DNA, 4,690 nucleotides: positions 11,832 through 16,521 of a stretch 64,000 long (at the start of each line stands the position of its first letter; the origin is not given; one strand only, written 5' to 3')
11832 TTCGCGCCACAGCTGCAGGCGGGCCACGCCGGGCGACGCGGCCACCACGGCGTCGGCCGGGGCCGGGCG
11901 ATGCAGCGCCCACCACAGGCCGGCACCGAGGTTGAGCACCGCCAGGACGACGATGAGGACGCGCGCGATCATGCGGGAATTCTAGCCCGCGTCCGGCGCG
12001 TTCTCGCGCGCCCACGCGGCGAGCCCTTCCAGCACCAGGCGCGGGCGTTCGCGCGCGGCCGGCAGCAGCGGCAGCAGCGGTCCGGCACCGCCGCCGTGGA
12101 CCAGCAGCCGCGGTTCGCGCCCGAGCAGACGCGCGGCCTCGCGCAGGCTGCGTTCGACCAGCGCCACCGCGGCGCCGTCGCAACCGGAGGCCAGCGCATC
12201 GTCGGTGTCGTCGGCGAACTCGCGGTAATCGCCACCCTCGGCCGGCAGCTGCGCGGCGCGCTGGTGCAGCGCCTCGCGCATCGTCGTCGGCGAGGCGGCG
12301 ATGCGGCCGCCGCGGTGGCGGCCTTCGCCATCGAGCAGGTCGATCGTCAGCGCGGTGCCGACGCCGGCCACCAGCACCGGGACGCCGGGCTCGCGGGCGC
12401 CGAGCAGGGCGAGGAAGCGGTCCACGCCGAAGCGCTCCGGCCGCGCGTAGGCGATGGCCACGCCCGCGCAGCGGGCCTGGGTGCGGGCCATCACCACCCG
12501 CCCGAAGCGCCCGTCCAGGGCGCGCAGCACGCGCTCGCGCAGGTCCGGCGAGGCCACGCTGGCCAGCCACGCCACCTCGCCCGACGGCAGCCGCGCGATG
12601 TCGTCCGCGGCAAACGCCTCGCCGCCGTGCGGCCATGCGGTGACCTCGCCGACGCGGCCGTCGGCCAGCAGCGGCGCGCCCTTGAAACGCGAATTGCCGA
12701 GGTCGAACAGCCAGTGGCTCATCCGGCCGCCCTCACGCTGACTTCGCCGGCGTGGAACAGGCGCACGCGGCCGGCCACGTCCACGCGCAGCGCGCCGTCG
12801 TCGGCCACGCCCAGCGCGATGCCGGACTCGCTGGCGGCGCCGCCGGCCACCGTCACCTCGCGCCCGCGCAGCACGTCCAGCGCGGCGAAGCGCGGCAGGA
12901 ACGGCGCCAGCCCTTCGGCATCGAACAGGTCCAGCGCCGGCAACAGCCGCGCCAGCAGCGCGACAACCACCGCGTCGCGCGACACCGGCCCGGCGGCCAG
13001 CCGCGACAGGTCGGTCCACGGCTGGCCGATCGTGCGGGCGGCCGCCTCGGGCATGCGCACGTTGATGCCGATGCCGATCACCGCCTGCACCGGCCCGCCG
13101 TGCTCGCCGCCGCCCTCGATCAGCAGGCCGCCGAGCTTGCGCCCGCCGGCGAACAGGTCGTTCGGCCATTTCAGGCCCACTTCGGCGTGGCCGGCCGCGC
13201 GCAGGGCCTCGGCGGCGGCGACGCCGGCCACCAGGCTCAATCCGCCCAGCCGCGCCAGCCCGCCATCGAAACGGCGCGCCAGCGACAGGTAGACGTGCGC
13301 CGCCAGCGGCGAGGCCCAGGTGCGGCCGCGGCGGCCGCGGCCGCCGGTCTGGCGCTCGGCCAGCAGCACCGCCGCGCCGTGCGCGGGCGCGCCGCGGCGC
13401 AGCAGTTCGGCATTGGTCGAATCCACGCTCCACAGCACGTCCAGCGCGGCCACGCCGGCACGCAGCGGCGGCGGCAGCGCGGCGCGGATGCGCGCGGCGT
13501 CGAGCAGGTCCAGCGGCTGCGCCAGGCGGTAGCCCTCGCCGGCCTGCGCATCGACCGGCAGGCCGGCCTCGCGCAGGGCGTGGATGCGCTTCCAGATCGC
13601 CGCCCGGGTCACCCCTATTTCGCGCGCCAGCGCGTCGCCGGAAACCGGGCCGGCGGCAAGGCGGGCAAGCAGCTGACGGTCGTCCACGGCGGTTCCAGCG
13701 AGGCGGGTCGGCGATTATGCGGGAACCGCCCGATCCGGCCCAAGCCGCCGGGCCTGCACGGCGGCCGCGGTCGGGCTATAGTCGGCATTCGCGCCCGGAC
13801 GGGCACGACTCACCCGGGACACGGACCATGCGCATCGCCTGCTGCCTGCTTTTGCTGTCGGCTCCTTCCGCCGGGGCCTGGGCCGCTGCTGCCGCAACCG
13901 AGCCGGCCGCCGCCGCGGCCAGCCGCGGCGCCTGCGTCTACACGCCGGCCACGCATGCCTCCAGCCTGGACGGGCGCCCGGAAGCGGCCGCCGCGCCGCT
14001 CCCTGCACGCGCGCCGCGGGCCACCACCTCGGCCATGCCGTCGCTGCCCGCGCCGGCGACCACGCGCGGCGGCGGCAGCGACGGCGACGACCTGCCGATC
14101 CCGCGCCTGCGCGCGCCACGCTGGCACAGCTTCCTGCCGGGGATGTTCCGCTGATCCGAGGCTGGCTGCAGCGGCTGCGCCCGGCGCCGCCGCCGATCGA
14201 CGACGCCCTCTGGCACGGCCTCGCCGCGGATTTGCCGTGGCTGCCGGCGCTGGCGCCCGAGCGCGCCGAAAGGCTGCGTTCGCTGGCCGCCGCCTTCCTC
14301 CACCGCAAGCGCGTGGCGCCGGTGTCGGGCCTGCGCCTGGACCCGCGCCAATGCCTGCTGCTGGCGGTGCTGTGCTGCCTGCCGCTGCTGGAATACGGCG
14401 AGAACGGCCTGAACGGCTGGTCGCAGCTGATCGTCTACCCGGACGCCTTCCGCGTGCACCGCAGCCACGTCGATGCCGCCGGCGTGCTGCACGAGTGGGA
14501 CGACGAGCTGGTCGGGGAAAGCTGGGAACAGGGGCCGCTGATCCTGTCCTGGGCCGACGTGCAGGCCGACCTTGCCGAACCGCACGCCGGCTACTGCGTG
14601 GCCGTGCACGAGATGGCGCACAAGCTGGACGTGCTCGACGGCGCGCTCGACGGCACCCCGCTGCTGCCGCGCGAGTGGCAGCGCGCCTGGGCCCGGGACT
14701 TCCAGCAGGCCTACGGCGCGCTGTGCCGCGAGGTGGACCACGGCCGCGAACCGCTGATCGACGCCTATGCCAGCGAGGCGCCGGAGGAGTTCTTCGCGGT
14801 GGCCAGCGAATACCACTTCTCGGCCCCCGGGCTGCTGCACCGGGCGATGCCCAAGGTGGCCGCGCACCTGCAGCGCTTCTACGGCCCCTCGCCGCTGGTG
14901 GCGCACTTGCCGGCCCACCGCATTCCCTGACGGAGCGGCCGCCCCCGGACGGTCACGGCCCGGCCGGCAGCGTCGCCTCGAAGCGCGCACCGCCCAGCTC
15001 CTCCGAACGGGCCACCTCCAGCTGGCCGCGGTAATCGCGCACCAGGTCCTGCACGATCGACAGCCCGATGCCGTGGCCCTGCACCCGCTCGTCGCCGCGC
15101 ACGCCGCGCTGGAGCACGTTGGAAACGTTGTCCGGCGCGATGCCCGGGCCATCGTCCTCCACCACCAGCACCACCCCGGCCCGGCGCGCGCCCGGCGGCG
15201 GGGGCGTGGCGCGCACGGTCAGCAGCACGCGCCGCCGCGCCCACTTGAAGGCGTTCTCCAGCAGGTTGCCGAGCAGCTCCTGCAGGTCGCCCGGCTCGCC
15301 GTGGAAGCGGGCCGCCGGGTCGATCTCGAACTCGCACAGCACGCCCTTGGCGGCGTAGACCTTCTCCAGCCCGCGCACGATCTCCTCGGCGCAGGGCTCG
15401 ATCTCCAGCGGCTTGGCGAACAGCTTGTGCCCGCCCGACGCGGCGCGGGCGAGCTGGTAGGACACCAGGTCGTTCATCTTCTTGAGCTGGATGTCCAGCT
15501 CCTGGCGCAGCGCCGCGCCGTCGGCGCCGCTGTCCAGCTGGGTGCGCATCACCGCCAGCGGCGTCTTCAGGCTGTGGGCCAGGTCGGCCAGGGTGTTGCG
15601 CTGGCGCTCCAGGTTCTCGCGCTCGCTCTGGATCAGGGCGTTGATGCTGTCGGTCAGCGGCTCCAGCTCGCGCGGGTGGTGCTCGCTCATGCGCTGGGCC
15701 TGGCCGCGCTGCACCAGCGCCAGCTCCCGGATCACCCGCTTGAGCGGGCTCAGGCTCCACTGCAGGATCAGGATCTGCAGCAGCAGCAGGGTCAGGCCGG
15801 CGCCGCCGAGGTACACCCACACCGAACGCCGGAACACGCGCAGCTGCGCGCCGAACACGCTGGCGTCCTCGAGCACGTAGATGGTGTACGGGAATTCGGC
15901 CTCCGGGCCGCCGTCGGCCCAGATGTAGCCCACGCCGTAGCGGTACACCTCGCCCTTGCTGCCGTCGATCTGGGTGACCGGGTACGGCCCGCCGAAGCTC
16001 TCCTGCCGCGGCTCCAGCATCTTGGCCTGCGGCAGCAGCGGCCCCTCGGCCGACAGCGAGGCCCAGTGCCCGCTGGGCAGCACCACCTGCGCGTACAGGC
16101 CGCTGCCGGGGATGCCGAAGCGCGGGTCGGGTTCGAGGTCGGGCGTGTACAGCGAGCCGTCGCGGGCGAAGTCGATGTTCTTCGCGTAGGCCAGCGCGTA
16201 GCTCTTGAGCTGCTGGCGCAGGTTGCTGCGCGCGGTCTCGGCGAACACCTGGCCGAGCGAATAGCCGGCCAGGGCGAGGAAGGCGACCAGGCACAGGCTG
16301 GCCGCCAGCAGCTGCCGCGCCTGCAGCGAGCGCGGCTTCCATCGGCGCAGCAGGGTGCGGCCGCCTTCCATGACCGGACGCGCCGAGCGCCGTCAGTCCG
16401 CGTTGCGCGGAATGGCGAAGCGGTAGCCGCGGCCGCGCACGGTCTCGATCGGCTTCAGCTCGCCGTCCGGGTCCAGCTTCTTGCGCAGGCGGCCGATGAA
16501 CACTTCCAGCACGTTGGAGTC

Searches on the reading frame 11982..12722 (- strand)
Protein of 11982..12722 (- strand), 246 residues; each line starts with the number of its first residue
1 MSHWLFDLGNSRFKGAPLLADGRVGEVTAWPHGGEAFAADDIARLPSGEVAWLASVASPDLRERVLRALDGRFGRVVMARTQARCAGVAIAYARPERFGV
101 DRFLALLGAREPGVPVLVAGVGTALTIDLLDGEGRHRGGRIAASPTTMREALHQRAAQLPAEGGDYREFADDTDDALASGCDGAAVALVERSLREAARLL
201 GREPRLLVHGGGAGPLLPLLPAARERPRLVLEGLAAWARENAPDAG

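Call 62: search_protein_families(library=pfam, proteins=[window:11982-12722:-], max_evalue=0.00001)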
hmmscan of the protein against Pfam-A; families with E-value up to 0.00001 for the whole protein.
window:11982-12722:- (246 aa): 1 family
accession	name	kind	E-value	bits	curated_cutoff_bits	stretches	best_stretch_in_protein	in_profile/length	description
PF03309.20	Pan_kinase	-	1.5e-28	100.5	24.7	1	6-193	4-203/205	Type III pantothenate kinase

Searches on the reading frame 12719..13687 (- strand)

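Call 62: search_protein_families(library=pfam, proteins=[window:12719-13687:-], max_evalue=0.00001)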
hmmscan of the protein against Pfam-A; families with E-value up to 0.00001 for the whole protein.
window:12719-13687:- (322 aa): 3 families
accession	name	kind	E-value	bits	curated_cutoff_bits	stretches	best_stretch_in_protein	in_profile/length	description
PF03099.24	BPL_LplA_LipB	-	4.1e-17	62.8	21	1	89-209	6-133/133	Biotin/lipoate A/B protein ligase family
PF08279.18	HTH_11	-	2.8e-13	50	25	1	4-54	3-55/55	HTH domain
PF02237.23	BPL_C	-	6.8e-06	26.3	21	1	275-319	3-48/48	Biotin protein ligase C terminal domain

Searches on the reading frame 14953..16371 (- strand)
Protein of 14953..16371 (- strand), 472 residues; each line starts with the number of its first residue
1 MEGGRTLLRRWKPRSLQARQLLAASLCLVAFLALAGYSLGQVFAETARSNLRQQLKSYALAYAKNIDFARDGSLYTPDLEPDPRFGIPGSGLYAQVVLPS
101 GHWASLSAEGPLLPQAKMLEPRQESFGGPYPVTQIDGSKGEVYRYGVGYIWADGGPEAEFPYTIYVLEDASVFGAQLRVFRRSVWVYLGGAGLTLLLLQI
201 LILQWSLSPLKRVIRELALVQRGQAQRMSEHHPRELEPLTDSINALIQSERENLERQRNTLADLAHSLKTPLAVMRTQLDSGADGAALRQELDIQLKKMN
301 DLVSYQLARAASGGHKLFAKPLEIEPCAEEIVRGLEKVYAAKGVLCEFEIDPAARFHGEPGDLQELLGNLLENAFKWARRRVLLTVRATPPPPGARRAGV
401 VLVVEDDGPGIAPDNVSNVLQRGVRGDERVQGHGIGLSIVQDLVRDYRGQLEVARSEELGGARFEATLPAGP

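Call 62: search_protein_families(library=pfam, proteins=[window:14953-16371:-], max_evalue=0.00001)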
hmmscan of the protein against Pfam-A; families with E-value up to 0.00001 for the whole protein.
window:14953-16371:- (472 aa): 1 family
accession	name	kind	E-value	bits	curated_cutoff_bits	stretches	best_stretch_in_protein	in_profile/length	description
PF02518.31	HATPase_c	-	3.5e-18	66.5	26.4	1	360-470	3-109/111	Histidine kinase-, DNA gyrase B-, and HSP90-like ATPase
